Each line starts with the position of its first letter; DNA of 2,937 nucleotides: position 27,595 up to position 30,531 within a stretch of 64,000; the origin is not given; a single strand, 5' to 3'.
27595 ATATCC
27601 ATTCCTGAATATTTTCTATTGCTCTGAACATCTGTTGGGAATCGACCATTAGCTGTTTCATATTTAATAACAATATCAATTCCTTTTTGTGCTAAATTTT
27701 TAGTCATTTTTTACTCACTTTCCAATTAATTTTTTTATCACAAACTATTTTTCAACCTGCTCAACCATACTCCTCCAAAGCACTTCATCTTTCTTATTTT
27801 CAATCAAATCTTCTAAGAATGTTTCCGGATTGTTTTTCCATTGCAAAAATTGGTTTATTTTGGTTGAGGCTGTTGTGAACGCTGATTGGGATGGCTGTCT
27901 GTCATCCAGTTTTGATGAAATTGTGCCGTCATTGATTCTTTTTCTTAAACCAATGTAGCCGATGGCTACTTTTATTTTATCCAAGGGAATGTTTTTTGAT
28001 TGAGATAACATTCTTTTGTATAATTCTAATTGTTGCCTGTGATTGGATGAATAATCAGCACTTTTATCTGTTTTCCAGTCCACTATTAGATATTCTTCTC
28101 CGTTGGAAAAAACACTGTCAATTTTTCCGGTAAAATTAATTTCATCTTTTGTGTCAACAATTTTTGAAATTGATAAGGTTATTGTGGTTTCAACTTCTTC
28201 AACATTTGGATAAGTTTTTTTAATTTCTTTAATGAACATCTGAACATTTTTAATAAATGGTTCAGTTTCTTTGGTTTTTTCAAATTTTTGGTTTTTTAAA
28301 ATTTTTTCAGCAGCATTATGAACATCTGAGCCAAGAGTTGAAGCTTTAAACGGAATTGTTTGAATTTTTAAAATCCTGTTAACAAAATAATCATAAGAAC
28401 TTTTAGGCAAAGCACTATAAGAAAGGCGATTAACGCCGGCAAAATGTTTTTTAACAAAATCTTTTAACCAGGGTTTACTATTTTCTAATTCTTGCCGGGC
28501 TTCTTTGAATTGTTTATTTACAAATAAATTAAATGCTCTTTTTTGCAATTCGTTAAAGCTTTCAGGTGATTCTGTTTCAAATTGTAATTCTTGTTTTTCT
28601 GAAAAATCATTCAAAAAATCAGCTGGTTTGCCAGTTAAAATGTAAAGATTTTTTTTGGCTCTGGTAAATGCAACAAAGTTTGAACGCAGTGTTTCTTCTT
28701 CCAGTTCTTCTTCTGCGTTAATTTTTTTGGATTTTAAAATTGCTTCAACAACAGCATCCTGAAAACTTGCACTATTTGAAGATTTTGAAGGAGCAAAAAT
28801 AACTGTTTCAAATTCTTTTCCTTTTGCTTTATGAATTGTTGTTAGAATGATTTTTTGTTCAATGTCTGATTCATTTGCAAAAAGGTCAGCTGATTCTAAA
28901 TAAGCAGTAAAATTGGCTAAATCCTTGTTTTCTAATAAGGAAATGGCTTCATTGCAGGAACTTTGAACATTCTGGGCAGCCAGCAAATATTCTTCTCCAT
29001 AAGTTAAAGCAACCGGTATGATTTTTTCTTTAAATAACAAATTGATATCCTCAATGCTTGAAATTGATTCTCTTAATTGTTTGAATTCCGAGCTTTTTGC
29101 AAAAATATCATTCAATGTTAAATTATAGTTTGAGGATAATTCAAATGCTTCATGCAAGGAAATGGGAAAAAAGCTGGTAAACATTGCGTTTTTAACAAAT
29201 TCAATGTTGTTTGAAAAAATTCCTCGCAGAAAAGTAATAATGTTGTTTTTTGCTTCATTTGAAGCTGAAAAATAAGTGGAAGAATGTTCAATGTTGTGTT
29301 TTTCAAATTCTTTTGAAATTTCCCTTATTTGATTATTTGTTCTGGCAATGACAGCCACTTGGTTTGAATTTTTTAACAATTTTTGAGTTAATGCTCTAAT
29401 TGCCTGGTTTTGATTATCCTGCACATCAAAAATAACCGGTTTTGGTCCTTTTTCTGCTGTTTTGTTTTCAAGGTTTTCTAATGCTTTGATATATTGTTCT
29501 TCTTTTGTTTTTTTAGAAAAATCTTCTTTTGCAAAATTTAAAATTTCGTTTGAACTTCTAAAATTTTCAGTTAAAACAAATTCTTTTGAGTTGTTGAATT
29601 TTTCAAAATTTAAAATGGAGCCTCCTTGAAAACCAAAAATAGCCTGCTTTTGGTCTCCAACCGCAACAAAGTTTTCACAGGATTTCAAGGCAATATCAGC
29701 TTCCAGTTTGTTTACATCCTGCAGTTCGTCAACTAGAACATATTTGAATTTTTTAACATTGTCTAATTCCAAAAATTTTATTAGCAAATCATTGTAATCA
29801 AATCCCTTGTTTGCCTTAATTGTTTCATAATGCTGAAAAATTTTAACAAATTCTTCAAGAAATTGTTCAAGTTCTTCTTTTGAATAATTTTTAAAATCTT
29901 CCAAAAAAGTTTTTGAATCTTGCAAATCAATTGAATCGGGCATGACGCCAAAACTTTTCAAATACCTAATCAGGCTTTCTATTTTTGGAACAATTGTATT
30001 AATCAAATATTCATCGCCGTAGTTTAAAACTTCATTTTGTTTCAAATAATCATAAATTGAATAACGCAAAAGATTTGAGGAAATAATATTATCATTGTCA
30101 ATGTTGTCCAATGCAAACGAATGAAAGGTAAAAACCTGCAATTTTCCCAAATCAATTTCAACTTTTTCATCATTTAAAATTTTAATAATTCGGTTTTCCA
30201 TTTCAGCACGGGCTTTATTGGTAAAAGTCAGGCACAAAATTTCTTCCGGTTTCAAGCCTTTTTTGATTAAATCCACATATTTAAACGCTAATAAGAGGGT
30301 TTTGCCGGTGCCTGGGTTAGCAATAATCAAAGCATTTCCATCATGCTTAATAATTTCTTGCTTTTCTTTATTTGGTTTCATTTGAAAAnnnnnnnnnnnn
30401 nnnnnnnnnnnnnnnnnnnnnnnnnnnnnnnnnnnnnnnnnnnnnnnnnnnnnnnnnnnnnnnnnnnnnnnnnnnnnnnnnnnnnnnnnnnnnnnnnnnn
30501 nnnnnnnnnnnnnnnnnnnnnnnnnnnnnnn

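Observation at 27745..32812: Candidate defense operon under a CARF regulator: Csa3-like regulator, GmrSD-like DUF262/DUF1524 protein and UvrD-type helicase fused to a RecB nuclease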

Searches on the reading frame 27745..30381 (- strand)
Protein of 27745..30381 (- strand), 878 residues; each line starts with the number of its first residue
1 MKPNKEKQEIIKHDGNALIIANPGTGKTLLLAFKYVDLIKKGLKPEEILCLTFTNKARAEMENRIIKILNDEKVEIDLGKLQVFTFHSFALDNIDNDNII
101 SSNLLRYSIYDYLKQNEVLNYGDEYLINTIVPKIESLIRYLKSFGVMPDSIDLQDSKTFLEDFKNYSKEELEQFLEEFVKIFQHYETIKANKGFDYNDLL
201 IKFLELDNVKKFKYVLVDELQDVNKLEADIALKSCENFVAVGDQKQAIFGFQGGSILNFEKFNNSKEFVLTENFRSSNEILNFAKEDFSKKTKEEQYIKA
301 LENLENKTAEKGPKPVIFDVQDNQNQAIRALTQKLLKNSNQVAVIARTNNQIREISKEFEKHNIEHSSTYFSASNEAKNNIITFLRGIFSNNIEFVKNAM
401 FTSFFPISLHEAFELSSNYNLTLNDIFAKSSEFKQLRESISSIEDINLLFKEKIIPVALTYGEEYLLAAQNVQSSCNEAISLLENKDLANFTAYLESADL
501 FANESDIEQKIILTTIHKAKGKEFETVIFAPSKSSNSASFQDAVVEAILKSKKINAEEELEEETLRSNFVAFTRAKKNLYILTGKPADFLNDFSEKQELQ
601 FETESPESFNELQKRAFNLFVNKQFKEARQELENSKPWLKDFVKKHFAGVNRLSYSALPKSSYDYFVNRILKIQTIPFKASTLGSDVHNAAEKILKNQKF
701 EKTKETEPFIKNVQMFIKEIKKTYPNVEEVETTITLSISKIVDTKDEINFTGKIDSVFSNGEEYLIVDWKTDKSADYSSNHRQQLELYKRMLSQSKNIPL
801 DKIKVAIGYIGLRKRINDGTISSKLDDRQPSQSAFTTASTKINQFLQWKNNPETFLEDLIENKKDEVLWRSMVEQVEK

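Call 3: search_protein_families(library=pfam, proteins=[window:27745-30381:-], max_evalue=0.01)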
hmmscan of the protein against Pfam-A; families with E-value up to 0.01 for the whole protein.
window:27745-30381:- (878 aa): 8 families
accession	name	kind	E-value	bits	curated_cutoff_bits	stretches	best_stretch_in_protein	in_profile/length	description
PF00580.27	UvrD-helicase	-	6.3e-42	144.5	23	1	4-265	2-269/271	UvrD/REP helicase N-terminal domain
PF13361.12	UvrD_C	-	7.9e-19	68.7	25.6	1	269-582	2-346/350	UvrD-like helicase C-terminal domain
PF13245.12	AAA_19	-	8.6e-14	52.3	25.1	1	13-251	10-133/134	AAA domain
PF12705.13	PDDEXK_1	-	1.1e-11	45.6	22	1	658-842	10-221/247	PD-(D/E)XK nuclease superfamily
PF13538.12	UvrD_C_2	-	9.2e-07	29.1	27.4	1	513-537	4-28/52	UvrD-like helicase C-terminal domain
PF01443.25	Viral_helicase1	-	2.1e-06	28.1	21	0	202-257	49-107/228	Viral superfamily 1 RNA helicase core domain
PF13087.12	AAA_12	-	2.6e-05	24.3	27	1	486-583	110-192/195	AAA domain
PF13086.12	AAA_11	-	0.0042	17.3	27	0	8-74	11-79/257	AAA domain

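Call 4: search_protein_families(library=padloc, proteins=[window:27745-30381:-], max_evalue=0.01)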
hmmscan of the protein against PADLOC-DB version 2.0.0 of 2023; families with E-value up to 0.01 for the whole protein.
window:27745-30381:- (878 aa): 35 families (the best 25 are shown)
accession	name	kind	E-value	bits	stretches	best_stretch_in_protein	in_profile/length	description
PDLC03802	RTasHel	-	6.8e-44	148.8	2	2-364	5-337/675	DRT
PDLC00117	GajB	-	6e-41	138.6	1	2-602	15-593/604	UrvD helicase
PDLC00132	GajB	-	8.1e-38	128.4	1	5-581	6-598/625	UrvD helicase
PDLC00114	GajB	-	1.7e-35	120.7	2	12-366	18-378/635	UrvD helicase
PDLC00104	GajB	-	2e-30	104.1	3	2-92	3-90/574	UrvD helicase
PDLC00130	GajB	-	1.6e-28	97.4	3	4-94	5-92/589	UrvD helicase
PDLC00123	GajB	-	2.4e-28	97.1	2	210-584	175-508/540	UrvD helicase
PDLC00119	GajB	-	9.8e-28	95.4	2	210-584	217-544/565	UrvD helicase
PDLC00127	GajB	-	3e-27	93.4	1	4-584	10-567/594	UrvD helicase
PDLC00129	GajB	-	3.6e-25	86.6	1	15-580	26-570/594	UrvD helicase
PDLC00112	GajB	-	5.2e-25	86.1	3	211-284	211-291/581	UrvD helicase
PDLC00122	GajB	-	1.1e-23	82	1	2-532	4-444/502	UrvD helicase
PDLC00103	GajB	-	2.5e-23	80.8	1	5-585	19-578/612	UrvD helicase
PDLC00107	GajB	-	1e-22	78.5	1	5-584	18-557/587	UrvD helicase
PDLC00121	GajB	-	7.6e-22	75.5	2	210-367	201-361/565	UrvD helicase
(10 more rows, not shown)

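Call 5: search_protein_families(library=ncbifam, proteins=[window:27745-30381:-], max_evalue=0.01)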
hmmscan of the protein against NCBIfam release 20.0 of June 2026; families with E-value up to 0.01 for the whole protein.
window:27745-30381:- (878 aa): 13 families
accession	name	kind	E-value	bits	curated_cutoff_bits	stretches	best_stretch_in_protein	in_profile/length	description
TIGR01073.1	pcrA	equivalog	6.6e-42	143.8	911.2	2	4-367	6-372/725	DNA helicase PcrA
NF010485.0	PRK13909.1-2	equivalog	1.1e-28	100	650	2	21-71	10-60/909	RecB-like helicase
NF008743.0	PRK11773.1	equivalog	1.1e-27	96.8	965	3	170-365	162-373/720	DNA helicase II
TIGR01074.1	rep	equivalog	1.1e-25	90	951.45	2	4-388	3-392/668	DNA helicase Rep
TIGR01075.1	uvrD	equivalog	2.3e-25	89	1144.45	2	5-363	8-366/715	DNA helicase II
TIGR00609.1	recB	equivalog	3.5e-25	88.3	696.05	2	210-641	370-877/1175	exodeoxyribonuclease V subunit beta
TIGR02784.1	addA_alphas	equivalog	1.3e-22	80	860.75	2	15-71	11-67/1138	double-strand break repair helicase AddA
NF008276.0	PRK11054.1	equivalog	3.4e-22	78.7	543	3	7-95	202-284/684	DNA helicase IV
NF010487.0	PRK13909.1-4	equivalog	7.9e-19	67.4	759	2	21-70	11-60/924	RecB-like helicase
TIGR02785.1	addA_Gpos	equivalog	2.1e-17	62.3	707.65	2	6-75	6-75/1234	helicase-exonuclease AddAB subunit AddA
NF010484.0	PRK13909.1-1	equivalog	4e-10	38.1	1074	1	20-174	11-167/945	RecB-like helicase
NF010486.0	PRK13909.1-3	equivalog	3.5e-08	32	1109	1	21-73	12-65/921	RecB-like helicase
TIGR00372.1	cas4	equivalog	1.7e-06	28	65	1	746-818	64-132/180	CRISPR-associated protein Cas4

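Call 20: find_homologous_proteins(query=window:27745-30381:-)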
Query window:27745-30381:- (878 aa): 1417 proteins with E <= 0.001 among 8000 candidates; the best 120 are listed.
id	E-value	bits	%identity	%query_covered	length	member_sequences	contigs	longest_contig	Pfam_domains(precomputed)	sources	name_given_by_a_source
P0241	0.0e+0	1890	100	100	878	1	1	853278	PF13538.13,PF12705.14,PF01443.25,PF13361.13,PF13245.13,PF00580.28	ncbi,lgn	-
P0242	0.0e+0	1167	62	100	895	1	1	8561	PF13538.13,PF13087.13,PF12705.14,PF13361.13,PF13245.13,PF00580.28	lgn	-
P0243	0.0e+0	1137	60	100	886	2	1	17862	PF13538.13,PF13086.13,PF12705.14,PF01443.25,PF13361.13,PF13245.13,PF00580.28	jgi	-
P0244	0.0e+0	1124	60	100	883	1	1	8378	PF13538.13,PF12705.14,PF01443.25,PF13361.13,PF13245.13,PF00580.28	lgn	-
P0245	0.0e+0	1119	59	100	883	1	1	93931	PF13538.13,PF12705.14,PF13361.13,PF13245.13,PF00580.28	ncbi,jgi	-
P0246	0.0e+0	1070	60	95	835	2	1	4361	PF13538.13,PF12705.14,PF13361.13,PF13245.13,PF00580.28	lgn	-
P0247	0.0e+0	1068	56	99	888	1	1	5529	PF13538.13,PF12705.14,PF01443.25,PF13361.13,PF13245.13,PF00580.28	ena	-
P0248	0.0e+0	1059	56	100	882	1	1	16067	PF13538.13,PF28130.1,PF12705.14,PF01443.25,PF13361.13,PF13245.13,PF00580.28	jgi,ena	-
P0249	0.0e+0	1058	57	100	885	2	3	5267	PF12705.14,PF01443.25,PF13361.13,PF13245.13,PF00580.28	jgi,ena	-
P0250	0.0e+0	1058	57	100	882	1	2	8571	PF13538.13,PF13087.13,PF12705.14,PF01443.25,PF13361.13,PF13245.13,PF00580.28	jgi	-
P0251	0.0e+0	1058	56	100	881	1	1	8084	PF13086.13,PF12705.14,PF01443.25,PF13361.13,PF13245.13,PF00580.28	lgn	-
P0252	0.0e+0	1057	56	100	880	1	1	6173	PF13538.13,PF13087.13,PF12705.14,PF01443.25,PF13361.13,PF13245.13,PF00580.28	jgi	-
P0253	0.0e+0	1056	55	100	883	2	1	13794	PF13538.13,PF13087.13,PF12705.14,PF01443.25,PF13361.13,PF13245.13,PF00580.28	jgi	jgi:DNA helicase-2/ATP-dependent DNA helicase PcrA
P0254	0.0e+0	1053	57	100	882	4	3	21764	PF12705.14,PF13361.13,PF13245.13,PF00580.28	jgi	jgi:DNA helicase II / ATP-dependent DNA helicase PcrA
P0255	0.0e+0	1049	56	100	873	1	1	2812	PF13538.13,PF13087.13,PF12705.14,PF01443.25,PF13361.13,PF13245.13,PF00580.28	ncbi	-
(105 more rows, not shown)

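Call 23: find_related_loci(query=A1, collection=genome_contigs, flank=10000)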
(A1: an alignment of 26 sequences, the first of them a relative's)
Query A1 (878 aa) in genome_contigs; peptide patterns used: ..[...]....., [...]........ (x = any residue, [..] = any of these).
377 stretches matched a pattern; 302 encode a relative of the query (tblastn E <= 1e-3); the best 80 are kept; 80 distinct loci.
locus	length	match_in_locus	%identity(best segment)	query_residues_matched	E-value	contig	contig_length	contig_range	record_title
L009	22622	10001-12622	59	1-875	0e+0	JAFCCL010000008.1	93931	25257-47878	MAG: Candidatus Iainarchaeum archaeon isolate AB_3033_Bin_170 AB_3033_Bin_170_scaffold_363, whole genome shotgun sequenc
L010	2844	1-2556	60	26-876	0e+0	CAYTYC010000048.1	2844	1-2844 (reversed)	MAG TPA_asm: uncultured archaeon isolate binchicken_co17_196 genome assembly, contig: NODE_60496_length_2844_cov_3.30261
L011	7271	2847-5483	55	1-878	0e+0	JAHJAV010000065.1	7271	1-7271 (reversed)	MAG: Nanoarchaeota archaeon isolate Modern_marine.mb.228 Modern_marine.mb.228_k141_1193983, whole genome shotgun sequenc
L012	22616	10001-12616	55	1-876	0e+0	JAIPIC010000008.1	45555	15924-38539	MAG: Candidatus Woesearchaeota archaeon isolate Tobar13.5m-G65 Tobar13-5m-C899, whole genome shotgun sequence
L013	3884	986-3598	55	4-878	0e+0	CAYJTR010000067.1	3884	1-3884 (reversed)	MAG TPA_asm: uncultured Methanosarcinales archaeon isolate ERP125453_co1_177 genome assembly, contig: NODE_33156_length_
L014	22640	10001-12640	54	1-878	0e+0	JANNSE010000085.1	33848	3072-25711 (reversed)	MAG: Candidatus Woesearchaeota archaeon isolate SOY_31_metabat_27 SOY_31_k141_2402850, whole genome shotgun sequence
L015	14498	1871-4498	56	1-875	0e+0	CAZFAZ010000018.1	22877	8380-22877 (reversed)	MAG TPA_asm: uncultured Thermoplasmatales archaeon isolate SRP067234_co1_271 genome assembly, contig: k99_397087, whole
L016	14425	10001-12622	55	1-878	0e+0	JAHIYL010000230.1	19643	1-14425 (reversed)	MAG: Nanoarchaeota archaeon isolate Modern_marine.mb.116 Modern_marine.mb.116_k141_2071366, whole genome shotgun sequenc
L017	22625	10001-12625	55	1-875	0e+0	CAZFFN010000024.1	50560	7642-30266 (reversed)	MAG TPA_asm: uncultured Thermoplasmatales archaeon isolate SRP067234_co1_26 genome assembly, contig: k99_1134525, whole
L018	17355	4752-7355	53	4-878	0e+0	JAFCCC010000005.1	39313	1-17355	MAG: Candidatus Nanohalarchaeota archaeon isolate AB_1215_Bin_137 AB_1215_Bin_137.fna_scaffold_590, whole genome shotgun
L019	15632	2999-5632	53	1-875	0e+0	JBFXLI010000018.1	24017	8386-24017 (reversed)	MAG: Candidatus Woesearchaeota archaeon isolate CA_2019_TPIn_95 NODE_6740_length_24017_cov_5.877103_TPIn, whole genome s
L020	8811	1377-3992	55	4-875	0e+0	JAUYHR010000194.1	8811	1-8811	MAG: Nanoarchaeota archaeon isolate C24_maxbin.164_sub C24_k141_1132054, whole genome shotgun sequence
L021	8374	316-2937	54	1-878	0e+0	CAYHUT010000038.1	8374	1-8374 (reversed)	MAG TPA_asm: Candidatus Woesearchaeota archaeon isolate ERP119705_co15_514 genome assembly, contig: NODE_10411_length_83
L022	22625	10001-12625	54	4-878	0e+0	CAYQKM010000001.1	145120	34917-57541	MAG TPA_asm: Candidatus Woesearchaeota archaeon isolate SRP263991_co6_206 genome assembly, contig: NODE_13_length_145120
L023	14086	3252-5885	54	1-878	0e+0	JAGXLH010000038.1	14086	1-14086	MAG: Thermoplasmatota archaeon isolate GSL_GSL3510_11 NODE_578_length_14086_cov_9.94727, whole genome shotgun sequence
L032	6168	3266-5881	52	1-875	0e+0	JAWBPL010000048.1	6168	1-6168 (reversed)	MAG: Candidatus Woesearchaeota archaeon isolate HNT-10_202101_bins_40 HNT-10_202101_bins_40_scaffold_48, whole genome sh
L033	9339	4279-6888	52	1-878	0e+0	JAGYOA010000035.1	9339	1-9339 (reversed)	Candidatus Woesearchaeota archaeon isolate M55A3 35, whole genome shotgun sequence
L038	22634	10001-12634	49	1-878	0e+0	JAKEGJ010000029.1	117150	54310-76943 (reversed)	MAG: Candidatus Micrarchaeota archaeon isolate PMV_4.13 PMV_4.13.k101_5026497, whole genome shotgun sequence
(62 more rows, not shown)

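Call 38: search_protein_families(library=pfam, proteins=[L033:7785-9116:+], max_evalue=0.001)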
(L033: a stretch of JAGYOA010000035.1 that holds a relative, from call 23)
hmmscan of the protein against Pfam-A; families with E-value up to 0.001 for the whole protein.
L033:7785-9116:+ (443 aa): 3 families
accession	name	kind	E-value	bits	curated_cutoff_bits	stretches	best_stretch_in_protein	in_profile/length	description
PF04326.19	SLFN_AlbA_2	-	5.1e-22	79.1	25.3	1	14-117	1-117/118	Schlafen, AlbA_2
PF13749.12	HATPase_c_4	-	4.7e-13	49.4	26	1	281-361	3-87/89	Putative ATP-dependent DNA helicase recG C-terminal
PF13412.12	HTH_24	-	2.6e-06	27.3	21.9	1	380-426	3-48/48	Winged helix-turn-helix DNA-binding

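Call 39: search_protein_families(library=pfam, proteins=[L012:13903-17718:+, L012:17708-18256:+, L012:18246-19205:+, L012:19207-19479:+, L012:8424-8720:+, L012:8745-10031:+, L016:8943-9995:+, L032:2033-3253:+, L038:7691-9979:+], max_evalue=0.001)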
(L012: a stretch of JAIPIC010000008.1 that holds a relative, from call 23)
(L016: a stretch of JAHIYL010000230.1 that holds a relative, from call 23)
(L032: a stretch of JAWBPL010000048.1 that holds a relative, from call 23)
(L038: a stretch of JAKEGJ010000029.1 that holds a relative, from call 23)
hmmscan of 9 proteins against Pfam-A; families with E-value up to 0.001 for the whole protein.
L012:13903-17718:+ (1271 aa): 5 families
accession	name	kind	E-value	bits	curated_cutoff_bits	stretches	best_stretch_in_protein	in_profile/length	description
PF18516.7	RuvC_1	-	1.2e-89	300.3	26.2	1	866-1268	7-242/244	RuvC nuclease domain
PF18501.6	REC1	-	9.4e-60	203.1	37.4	1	70-316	2-250/250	Alpha helical recognition lobe domain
PF18510.6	NUC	-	3e-47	161.6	25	1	1056-1215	1-162/162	Nuclease domain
PF21918.1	cas_Cpf1_2nd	-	8.1e-41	140.9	27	1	332-557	1-225/225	CRISPR-associated endonuclease Cpf1 REC2 domain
PF22222.1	Cpf1_PI-like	-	7.2e-27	94.3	27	1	634-731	3-91/91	CRISPR-associated endonuclease Cpf1 PI domain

L012:17708-18256:+ (182 aa): 1 family
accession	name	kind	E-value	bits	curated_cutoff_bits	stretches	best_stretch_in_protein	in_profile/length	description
PF01930.23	Cas_Cas4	-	4.2e-11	43.6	22.7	1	7-178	2-158/160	Domain of unknown function DUF83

L012:18246-19205:+ (319 aa): 1 family
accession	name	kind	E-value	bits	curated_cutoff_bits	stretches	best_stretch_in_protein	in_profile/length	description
PF01867.21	Cas_Cas1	-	1.6e-50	172.3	22.3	1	21-281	8-279/283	CRISPR associated protein Cas1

L012:19207-19479:+ (90 aa): 1 family
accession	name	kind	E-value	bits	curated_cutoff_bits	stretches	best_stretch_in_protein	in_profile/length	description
PF09827.14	CRISPR_Cas2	-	5.8e-13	49.3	23.8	1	1-72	2-70/74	CRISPR associated protein Cas2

L012:8424-8720:+ (98 aa): 0 families

L012:8745-10031:+ (428 aa): 0 families

L016:8943-9995:+ (350 aa): 2 families
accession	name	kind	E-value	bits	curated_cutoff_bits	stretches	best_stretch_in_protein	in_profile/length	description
PF06250.17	YhcG_C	-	1.6e-58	197.5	32.5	1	177-331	2-156/157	YhcG PDDEXK nuclease domain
PF17761.7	DUF1016_N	-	8.9e-49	165.5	32.8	1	19-152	2-137/137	DUF1016 N-terminal domain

L032:2033-3253:+ (406 aa): 3 families
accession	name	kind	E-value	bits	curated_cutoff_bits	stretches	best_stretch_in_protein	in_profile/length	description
PF13173.12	AAA_14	-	1.4e-37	129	27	1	36-159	2-129/129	AAA domain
PF13635.12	DUF4143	-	1.9e-17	63.9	28.1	1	212-351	2-157/160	Domain of unknown function (DUF4143)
PF01637.24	ATPase_2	-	0.00037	20.8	33.2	1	34-66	18-50/225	ATPase domain predominantly from Archaea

L038:7691-9979:+ (762 aa): 1 family
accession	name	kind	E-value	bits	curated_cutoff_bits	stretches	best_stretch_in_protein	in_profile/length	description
PF02171.23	Piwi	-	3.2e-05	23.8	28.9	1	450-667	5-207/302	Piwi domain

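Call 52: search_solved_structures(query=A1, max_evalue=1e-10)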
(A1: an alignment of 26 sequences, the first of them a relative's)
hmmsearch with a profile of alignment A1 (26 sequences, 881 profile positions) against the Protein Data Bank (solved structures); distinct sequences matched with E-value up to 1e-10: 24.
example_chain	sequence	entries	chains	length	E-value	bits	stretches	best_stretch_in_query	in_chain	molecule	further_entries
1pjr_A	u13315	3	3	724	7.3e-32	113.7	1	2-367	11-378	PCRA | ATP-DEPENDENT HELICASE PCRA | HELICASE PCRA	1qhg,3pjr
2pjr_A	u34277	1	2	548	4.4e-29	104.5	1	2-367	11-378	PROTEIN (HELICASE PCRA)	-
9dci_A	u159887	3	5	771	4.5e-26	94.5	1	5-367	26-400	ATP-dependent DNA helicase UvrD1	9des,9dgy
4c2u_A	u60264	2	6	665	4.5e-26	94.5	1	180-365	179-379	DNA HELICASE II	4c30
4c2t_A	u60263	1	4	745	7.7e-26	93.8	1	180-365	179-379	DNA HELICASE II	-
3lfu_A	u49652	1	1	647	3.9e-25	91.4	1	177-290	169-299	DNA helicase II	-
2is1_A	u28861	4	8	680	4e-25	91.4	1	177-290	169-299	DNA helicase II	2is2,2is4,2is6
1uaa_A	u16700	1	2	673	1.1e-21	80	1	1-368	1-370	PROTEIN (ATP-DEPENDENT DNA HELICASE REP.)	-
3u44_A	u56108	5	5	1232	2.6e-18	68.9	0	8-95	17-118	ATP-dependent helicase/nuclease subunit A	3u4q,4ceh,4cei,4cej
1w36_B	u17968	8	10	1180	3.5e-16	61.8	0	210-294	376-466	EXODEOXYRIBONUCLEASE V BETA CHAIN | RecBCD enzyme subunit RecB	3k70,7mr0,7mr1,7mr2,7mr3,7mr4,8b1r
5mbv_B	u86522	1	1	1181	3.5e-16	61.8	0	210-294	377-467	RecBCD enzyme subunit RecB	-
8iud_A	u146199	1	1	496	1e-15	60.3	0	7-65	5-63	Gabija protein GajB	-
8jqb_E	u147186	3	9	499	1.1e-15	60.2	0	7-65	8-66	Gabija protein GajB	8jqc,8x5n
6ppu_B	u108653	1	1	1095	1.1e-15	60.2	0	8-66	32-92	UvrD/REP helicase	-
8sm3_B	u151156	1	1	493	1.5e-15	59.7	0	7-65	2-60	Gabija protein GajB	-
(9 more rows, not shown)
